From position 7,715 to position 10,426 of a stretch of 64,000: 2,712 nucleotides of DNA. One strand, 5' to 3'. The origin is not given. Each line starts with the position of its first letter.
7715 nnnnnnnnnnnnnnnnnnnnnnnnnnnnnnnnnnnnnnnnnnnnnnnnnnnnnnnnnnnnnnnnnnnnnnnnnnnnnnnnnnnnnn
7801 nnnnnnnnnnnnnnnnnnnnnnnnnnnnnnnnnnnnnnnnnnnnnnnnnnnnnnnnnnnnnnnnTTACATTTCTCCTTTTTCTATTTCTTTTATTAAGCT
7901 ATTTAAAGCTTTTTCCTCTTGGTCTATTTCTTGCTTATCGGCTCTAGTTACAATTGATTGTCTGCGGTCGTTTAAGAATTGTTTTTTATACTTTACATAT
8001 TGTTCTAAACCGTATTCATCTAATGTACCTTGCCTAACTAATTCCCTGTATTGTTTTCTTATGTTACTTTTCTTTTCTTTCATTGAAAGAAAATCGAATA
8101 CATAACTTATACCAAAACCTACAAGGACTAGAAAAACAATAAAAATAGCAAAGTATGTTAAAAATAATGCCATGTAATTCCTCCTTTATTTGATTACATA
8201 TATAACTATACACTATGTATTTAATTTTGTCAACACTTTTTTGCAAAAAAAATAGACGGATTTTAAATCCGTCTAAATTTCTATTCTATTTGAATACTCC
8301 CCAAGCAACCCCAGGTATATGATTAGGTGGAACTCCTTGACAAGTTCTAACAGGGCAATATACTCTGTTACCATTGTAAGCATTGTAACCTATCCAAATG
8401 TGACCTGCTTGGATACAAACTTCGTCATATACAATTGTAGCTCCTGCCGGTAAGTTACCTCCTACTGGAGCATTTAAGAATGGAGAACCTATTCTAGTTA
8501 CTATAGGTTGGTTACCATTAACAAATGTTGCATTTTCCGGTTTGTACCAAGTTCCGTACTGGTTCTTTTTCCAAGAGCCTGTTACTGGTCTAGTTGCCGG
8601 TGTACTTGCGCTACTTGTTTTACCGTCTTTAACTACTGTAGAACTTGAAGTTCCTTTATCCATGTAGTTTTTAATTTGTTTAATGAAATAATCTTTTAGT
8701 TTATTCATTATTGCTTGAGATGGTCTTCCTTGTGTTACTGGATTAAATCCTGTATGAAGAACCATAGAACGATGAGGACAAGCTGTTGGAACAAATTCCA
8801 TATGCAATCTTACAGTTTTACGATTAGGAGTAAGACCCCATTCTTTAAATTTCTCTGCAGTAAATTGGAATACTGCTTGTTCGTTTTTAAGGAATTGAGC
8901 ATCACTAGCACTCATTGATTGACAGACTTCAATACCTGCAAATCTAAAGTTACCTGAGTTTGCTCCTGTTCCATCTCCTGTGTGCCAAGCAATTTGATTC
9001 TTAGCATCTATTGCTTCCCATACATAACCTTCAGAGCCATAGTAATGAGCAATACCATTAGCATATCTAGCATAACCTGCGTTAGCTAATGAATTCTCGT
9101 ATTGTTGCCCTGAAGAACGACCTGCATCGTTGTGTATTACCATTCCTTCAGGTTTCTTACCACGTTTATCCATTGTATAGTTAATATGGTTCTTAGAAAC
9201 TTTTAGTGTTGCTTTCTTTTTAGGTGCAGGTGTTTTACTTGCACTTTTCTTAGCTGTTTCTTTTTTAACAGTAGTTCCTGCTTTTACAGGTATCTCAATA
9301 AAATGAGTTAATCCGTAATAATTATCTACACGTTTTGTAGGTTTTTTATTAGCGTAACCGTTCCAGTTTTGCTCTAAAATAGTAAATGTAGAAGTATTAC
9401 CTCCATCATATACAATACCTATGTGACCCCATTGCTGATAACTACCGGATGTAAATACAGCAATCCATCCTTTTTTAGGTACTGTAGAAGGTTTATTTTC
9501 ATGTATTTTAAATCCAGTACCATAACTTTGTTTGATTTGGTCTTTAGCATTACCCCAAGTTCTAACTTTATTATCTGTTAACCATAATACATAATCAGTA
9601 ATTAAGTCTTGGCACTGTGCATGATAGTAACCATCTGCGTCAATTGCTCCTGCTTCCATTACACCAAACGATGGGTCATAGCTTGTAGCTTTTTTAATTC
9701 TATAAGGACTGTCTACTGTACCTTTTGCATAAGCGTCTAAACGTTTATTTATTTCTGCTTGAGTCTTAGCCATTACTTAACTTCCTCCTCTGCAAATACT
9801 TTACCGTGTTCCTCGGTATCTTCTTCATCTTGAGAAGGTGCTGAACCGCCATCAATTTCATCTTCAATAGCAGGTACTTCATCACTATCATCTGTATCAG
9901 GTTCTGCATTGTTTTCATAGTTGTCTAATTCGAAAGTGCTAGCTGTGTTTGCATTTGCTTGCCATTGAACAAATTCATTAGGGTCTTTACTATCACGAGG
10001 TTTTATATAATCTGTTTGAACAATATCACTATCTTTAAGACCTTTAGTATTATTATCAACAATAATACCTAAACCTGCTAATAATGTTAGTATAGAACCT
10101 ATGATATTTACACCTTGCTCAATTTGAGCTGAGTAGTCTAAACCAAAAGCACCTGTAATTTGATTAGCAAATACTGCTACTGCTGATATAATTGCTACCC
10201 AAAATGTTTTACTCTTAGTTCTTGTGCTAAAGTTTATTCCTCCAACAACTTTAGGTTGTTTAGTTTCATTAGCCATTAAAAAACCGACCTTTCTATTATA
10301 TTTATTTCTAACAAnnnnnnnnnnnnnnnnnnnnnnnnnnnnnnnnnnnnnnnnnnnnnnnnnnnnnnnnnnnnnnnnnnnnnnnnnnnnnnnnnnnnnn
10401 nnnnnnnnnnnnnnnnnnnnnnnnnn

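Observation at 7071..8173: SPFH (stomatin/flotillin-like) gene translationally coupled to a small TM gene, directly upstream of holin-endolysin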

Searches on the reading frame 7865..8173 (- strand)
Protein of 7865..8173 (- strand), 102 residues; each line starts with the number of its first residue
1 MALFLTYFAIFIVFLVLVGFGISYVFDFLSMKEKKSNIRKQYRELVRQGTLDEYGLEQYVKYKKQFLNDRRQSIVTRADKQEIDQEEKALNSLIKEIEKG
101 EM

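Call 3: search_protein_families(library=pfam, proteins=[window:7865-8173:-], max_evalue=0.01)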
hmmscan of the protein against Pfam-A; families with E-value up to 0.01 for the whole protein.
window:7865-8173:- (102 aa): 0 families

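Call 6: search_protein_families(library=phrogs, proteins=[window:7865-8173:-], max_evalue=0.01)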
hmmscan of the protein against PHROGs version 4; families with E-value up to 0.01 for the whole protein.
window:7865-8173:- (102 aa): 2 families
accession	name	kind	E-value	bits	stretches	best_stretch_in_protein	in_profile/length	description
phrog_3667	-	unknown function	1.3e-66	222.3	1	1-102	1-102/102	-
phrog_7845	-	unknown function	0.0028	18.9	1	7-62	12-68/78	-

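Call 7: search_protein_families(library=ncbifam, proteins=[window:7865-8173:-], max_evalue=0.01)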
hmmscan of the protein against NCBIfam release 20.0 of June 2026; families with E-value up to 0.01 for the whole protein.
window:7865-8173:- (102 aa): 2 families
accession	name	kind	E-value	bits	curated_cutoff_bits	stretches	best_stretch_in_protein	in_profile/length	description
NF011044.0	PRK14474.1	equivalog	1.4e-05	24.6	339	1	5-99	6-101/258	F0F1 ATP synthase subunit B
NF047368.1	collar_FlbB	equivalog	0.0014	18.5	110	1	9-99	7-92/193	periplasmic-type flagellar collar protein FlbB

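Call 9: search_protein_families(library=padloc, proteins=[window:7865-8173:-], max_evalue=0.1)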
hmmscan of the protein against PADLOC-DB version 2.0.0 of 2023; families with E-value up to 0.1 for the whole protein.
window:7865-8173:- (102 aa): 2 families
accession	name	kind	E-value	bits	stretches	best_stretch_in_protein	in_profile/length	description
PDLC03575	REase_II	-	0.0036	15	1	43-88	144-189/216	Type II restriction enzyme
PDLC03839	LeoA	-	0.032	11.3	1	32-98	487-555/559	-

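Call 22: search_dna_similar(query=window:7865-8173:-, collection=phages, mode=protein, rows=spread, max_rows=40, max_evalue=0.01)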
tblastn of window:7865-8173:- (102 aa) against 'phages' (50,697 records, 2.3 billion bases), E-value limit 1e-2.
Records with a match: 226; places in all: 226; records where one place covers at least 80% of the query: 225.
Best place of each record, by identity: >=99% 57; 95-99% 133; 80-90% 32; <60% 4.
By first word of the organism name: Staphylococcus 222; Mammaliicoccus 4.
By host as written in the record: Staphylococcus aureus 80; - 29; Staphylococcus sp. 15; Staphylococcus carnosus TM300 14; Staphylococcus xylosus M1997-2/10 7; Staphylococcus aureus ATCC 25923 6; Staphylococcus 6; Staphylococcus aureus strain 6409 4; and 46 more.
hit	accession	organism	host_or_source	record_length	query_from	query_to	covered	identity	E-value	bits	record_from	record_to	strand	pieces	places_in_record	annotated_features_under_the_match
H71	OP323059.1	Staphylococcus phage vB_ScaM-V1SC01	Staphylococcus capitis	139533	1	102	100%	100.0%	5e-60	202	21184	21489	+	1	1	hypothetical protein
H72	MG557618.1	Staphylococcus phage HSA30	Staphylococcus aureus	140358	1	102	100%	100.0%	5e-60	202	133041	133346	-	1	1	hypothetical protein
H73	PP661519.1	Staphylococcus phage vB_SauM-SDQ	Staphylococcus sp. ATCC 43300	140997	1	102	100%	100.0%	5e-60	202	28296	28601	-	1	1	hypothetical protein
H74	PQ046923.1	Staphylococcus phage OPT-SA02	Staphylococcus aureus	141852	1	102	100%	100.0%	5e-60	202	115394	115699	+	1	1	hypothetical protein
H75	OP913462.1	Staphylococcus virus vB_SurM-PSU2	Staphylococcus ureilyticus ATCC49330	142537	1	102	100%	100.0%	5e-60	202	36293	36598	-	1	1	hypothetical protein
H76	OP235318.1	Staphylococcus phage SYL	Staphylococcus aureus XN108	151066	1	102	100%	100.0%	5e-60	202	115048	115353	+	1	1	hypothetical protein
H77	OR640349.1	Staphylococcus phage vB_SauM-T-SE-G1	Staphylococcus sp.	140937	1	102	100%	99.0%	2e-59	201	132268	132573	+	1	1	MbpV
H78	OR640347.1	Staphylococcus phage vB_SauM-T-SE-E2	Staphylococcus sp.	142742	1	102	100%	99.0%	2e-59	201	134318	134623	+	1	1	MbpV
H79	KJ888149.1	Staphylococcus phage MCE-2014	Staphylococcus aureus BCP88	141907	1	102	100%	99.0%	2e-59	201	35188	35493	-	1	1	hypothetical protein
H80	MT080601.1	Staphylococcus phage vB_SauM_EW72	Staphylococcus carnosus TM300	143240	1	102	100%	99.0%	2e-59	201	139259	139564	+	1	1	record has no annotation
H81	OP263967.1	Staphylococcus phage Biyabeda-mokiny_1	Staphylococcus aureus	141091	1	102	100%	98.0%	6e-59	199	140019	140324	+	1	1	hypothetical protein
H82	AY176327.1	Staphylococcus phage K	-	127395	1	102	100%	98.0%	7e-59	199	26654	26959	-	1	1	ORF29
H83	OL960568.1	Staphylococcus phage APTC_SA_4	Staphylococcus aureus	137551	1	102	100%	98.0%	7e-59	199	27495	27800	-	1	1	hypothetical protein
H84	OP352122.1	Staphylococcus phage SAML-12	Staphylococcus aureus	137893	1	102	100%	98.0%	7e-59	199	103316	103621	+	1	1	hypothetical protein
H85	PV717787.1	Staphylococcus phage EMS22-1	Staphylococcus epidermidis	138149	1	102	100%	98.0%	7e-59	199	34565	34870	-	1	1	hypothetical protein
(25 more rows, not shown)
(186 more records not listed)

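Call 51: find_homologous_proteins(query=window:7865-8173:-, max_evalue=0.01)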
Query window:7865-8173:- (102 aa): 23 proteins with E <= 0.01 among 24 candidates.
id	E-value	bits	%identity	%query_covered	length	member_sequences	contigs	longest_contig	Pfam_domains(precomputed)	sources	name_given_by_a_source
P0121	4.2e-57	208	100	100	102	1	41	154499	-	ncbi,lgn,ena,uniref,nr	ncbi:hypothetical protein [Staphylococcus phage SA3]|uniref:MbpV n=10 Tax=Kayvirus TaxID=1857843 Rep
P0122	6.0e-57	207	99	100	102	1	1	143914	-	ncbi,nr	ncbi:hypothetical protein [Staphylococcus phage LJT-1]|nr:hypothetical protein [Staphylococcus phage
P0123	1.2e-56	206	99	100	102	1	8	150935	-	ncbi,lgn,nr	ncbi:hypothetical protein GH15_070 [Staphylococcus phage phiSA039]|nr:membrane protein [Staphylococc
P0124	1.2e-56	206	99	100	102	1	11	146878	-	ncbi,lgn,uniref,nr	ncbi:hypothetical protein BT3_073 [Staphylococcus phage BT3]|uniref:MbpV n=1 Tax=Staphylococcus phag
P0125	1.3e-56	206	99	100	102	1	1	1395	-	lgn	-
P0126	1.7e-56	206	99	100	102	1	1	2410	-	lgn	-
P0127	1.9e-56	206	98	100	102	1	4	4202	-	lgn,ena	-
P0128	1.9e-56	206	99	100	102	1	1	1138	-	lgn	-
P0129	5.3e-56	204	98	100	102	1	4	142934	-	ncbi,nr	ncbi:hypothetical protein Biyabedamokiny2_00072 [Staphylococcus phage Biyabeda-mokiny_2]|nr:hypothet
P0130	7.1e-56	204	98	100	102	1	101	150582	-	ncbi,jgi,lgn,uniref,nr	ncbi:hypothetical protein QCF18_09765 [Staphylococcus aureus]|jgi:ABC-type dipeptide/oligopeptide/ni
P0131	1.0e-55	203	97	100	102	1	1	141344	-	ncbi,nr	ncbi:MbpV [Staphylococcus phage vB_SauM-V1SA15]|nr:MbpV [Staphylococcus phage vB_SauM-V1SA15]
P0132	1.1e-55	203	99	100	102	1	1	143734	-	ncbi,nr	ncbi:hypothetical protein vBSauClo6_202 [Staphylococcus phage vB_Sau_Clo6]|nr:hypothetical protein v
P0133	2.0e-55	202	97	100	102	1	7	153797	-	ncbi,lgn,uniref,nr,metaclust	ncbi:hypothetical protein F867_gp118 [Staphylococcus phage JD007]|uniref:MbpV n=4 Tax=Kayvirus TaxID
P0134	3.1e-55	202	97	100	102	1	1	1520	-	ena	-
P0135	9.0e-55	200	97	100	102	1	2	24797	-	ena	-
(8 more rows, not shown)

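Call 68: predict_structure(alignment_id=A3)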
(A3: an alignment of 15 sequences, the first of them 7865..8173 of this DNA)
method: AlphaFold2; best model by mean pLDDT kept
length: 102 residues; sequences in the alignment: 15
mean_pLDDT: 66.8   pTM: 0.37
mean pLDDT of the five models: 66.8, 65.7, 64.8, 64.0, 61.8
residues with pLDDT >= 90: 0; 70-90: 53; 50-70: 37; < 50: 12
segments of 3 or more residues with pLDDT < 50: 30-38
pLDDT, mean of each block of 10 residues (from residue 1): 69 74 56 48 52 65 79 72 82 74 49
secondary structure, 60 per line:
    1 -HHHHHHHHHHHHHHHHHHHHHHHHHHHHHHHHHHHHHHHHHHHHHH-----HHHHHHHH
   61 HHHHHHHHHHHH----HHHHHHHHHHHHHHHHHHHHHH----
elements in order: H2-47 H53-72 H77-98

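Call 89: find_homologous_proteins(query=A6, max_evalue=0.001)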
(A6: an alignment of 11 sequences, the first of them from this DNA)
Query A6 (11 sequences) (102 aa, profile of the alignment): 38 proteins with E <= 0.001 among 1828 candidates.
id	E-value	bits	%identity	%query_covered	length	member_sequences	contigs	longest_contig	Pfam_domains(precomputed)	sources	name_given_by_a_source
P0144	4.8e-33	131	28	80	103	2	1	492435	-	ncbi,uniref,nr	ncbi:hypothetical protein ERX35_003380 [Macrococcus equipercicus]|uniref:Uncharacterized protein n=1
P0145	1.9e-32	129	21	96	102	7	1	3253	-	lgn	-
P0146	6.7e-28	115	26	86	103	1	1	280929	-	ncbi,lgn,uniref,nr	ncbi:hypothetical protein [Macrococcus lamae]|uniref:Uncharacterized protein n=1 Tax=Macrococcus lam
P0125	8.3e-28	114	99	100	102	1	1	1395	-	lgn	-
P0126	9.2e-28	114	99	100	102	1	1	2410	-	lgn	-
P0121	1.1e-27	114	100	100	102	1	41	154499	-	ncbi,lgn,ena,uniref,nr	ncbi:hypothetical protein [Staphylococcus phage SA3]|uniref:MbpV n=10 Tax=Kayvirus TaxID=1857843 Rep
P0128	1.1e-27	114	99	100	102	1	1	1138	-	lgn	-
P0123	1.2e-27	114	99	100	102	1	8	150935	-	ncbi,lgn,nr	ncbi:hypothetical protein GH15_070 [Staphylococcus phage phiSA039]|nr:membrane protein [Staphylococc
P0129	1.3e-27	114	98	100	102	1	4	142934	-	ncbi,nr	ncbi:hypothetical protein Biyabedamokiny2_00072 [Staphylococcus phage Biyabeda-mokiny_2]|nr:hypothet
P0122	1.4e-27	114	99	100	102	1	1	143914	-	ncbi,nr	ncbi:hypothetical protein [Staphylococcus phage LJT-1]|nr:hypothetical protein [Staphylococcus phage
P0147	1.9e-27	113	-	-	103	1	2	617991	-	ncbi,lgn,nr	ncbi:hypothetical protein GC002_00475 [Staphylococcus pseudintermedius]|nr:hypothetical protein [Sta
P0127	2.3e-27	113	98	100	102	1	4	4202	-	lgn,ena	-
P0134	2.6e-27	113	97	100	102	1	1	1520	-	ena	-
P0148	2.8e-27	113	24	76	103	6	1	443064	-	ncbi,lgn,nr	ncbi:hypothetical protein NRV55_000265 [Staphylococcus pseudintermedius]|nr:hypothetical protein [St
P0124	3.1e-27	112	99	100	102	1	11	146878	-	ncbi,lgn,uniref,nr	ncbi:hypothetical protein BT3_073 [Staphylococcus phage BT3]|uniref:MbpV n=1 Tax=Staphylococcus phag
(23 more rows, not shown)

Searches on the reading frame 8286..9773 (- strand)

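Call 3: search_protein_families(library=pfam, proteins=[window:8286-9773:-], max_evalue=0.01)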
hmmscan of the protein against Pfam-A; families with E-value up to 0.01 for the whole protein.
window:8286-9773:- (495 aa): 3 families
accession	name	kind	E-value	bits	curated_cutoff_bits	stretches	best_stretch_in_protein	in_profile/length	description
PF08460.16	SH3_5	-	3.1e-21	75.7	22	1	409-475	1-68/68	Bacterial SH3 domain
PF01510.30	Amidase_2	-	2.5e-11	44.4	26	1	205-334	2-130/131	N-acetylmuramoyl-L-alanine amidase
PF05257.22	CHAP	-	1.6e-10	41.8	26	1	46-136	3-81/81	CHAP domain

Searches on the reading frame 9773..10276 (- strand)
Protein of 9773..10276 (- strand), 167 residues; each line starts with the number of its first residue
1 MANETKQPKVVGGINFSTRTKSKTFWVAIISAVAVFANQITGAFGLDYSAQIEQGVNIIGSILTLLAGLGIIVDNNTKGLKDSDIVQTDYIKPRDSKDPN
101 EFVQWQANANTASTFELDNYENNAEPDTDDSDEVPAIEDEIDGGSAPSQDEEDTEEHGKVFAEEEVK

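Call 3: search_protein_families(library=pfam, proteins=[window:9773-10276:-], max_evalue=0.01)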
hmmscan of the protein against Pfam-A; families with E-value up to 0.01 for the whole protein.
window:9773-10276:- (167 aa): 1 family
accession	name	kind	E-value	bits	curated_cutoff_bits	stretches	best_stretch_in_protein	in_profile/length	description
PF04531.18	Phage_holin_1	-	2.5e-23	82.8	22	1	14-94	1-82/82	Bacteriophage holin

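Call 86: search_dna_similar(query=window:9773-10276:-, collection=phages, mode=protein, max_rows=5, max_evalue=1e-10)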
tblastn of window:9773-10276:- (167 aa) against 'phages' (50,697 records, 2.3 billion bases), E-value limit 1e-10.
Records with a match: 505; places in all: 505; records where one place covers at least 80% of the query: 299.
Best place of each record, by identity: >=99% 27; 95-99% 85; 90-95% 117; 80-90% 1; 60-80% 16; <60% 259.
By first word of the organism name: Staphylococcus 502; Twortvirus 1; Xanthomonas 1; Silviavirus 1.
By host as written in the record: Staphylococcus aureus 165; - 55; Staphylococcus sp. 54; Staphylococcus carnosus TM300 22; Staphylococcus aureus ATCC 25923 10; Staphylococcus pseudintermedius 9; Staphylococcus xylosus M1997-2/10 8; Staphylococcus epidermidis 7; and 103 more.
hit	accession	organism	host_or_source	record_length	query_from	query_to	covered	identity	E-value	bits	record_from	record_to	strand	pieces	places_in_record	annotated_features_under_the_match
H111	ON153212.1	Staphylococcus phage KMSP1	Staphylococcus aureus food isolate 1 ...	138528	1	167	100%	100.0%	7e-106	337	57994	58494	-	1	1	lysis protein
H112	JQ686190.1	Staphylococcus phage G15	Staphylococcus aureus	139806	1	167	100%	100.0%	7e-106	337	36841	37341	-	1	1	putative holin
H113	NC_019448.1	Staphylococcus phage G15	Staphylococcus aureus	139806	1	167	100%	100.0%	7e-106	337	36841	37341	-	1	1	holin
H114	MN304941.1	Staphylococcus phage vB_SauH_IME522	Staphylococcus aureus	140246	1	167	100%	100.0%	7e-106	337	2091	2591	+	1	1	putative holin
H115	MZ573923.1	Staphylococcus phage vB_ScoM-PSC1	Staphylococcus ureilyticus ATCC49330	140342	1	167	100%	100.0%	7e-106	337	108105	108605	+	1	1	holin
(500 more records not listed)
